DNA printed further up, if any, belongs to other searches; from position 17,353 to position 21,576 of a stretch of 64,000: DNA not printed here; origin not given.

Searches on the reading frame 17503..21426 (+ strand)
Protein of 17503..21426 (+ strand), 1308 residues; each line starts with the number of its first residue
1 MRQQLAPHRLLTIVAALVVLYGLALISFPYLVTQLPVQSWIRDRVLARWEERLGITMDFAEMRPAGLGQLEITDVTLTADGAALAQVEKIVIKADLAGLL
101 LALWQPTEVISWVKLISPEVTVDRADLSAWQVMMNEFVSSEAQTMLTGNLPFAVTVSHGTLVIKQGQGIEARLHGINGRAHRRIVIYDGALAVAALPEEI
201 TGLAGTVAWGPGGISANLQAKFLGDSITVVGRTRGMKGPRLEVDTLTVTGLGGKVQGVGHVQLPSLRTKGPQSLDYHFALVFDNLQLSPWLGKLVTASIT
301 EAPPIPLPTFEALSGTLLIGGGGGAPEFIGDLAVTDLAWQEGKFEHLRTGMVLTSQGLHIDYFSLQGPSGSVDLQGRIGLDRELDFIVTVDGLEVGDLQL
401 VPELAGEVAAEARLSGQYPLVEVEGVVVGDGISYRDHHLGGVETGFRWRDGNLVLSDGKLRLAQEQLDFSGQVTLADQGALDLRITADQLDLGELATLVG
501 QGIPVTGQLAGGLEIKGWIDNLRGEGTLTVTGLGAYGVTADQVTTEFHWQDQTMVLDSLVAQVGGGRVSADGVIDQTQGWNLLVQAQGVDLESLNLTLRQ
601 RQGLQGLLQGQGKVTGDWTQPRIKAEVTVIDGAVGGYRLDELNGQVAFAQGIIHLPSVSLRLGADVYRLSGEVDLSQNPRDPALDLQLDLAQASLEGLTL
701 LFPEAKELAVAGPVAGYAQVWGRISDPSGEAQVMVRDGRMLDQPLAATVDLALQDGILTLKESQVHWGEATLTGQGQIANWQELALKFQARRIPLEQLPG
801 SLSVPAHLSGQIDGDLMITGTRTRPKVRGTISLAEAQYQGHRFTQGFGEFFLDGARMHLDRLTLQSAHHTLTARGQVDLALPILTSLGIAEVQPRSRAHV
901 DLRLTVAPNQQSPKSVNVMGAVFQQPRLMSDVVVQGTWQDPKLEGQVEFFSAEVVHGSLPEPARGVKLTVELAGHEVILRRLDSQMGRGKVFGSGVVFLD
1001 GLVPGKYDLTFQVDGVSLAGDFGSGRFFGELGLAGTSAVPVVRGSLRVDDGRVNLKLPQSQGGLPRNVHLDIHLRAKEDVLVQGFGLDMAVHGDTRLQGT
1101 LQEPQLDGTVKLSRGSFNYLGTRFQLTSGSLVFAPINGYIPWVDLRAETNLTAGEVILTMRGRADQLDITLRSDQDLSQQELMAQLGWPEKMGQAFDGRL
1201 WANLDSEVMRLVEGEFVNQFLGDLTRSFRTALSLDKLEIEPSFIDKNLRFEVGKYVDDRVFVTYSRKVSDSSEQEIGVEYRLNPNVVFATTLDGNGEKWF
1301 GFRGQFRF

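Call 17: search_protein_families(library=pfam, proteins=[window:17503-21426:+], max_evalue=0.00001)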
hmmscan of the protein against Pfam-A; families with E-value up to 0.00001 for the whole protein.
window:17503-21426:+ (1308 aa): 1 family
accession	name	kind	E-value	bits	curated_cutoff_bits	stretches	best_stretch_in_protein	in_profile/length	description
PF04357.19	TamB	-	1.4e-41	143.5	22.4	1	1063-1306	120-379/381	TamB, inner membrane protein subunit of TAM complex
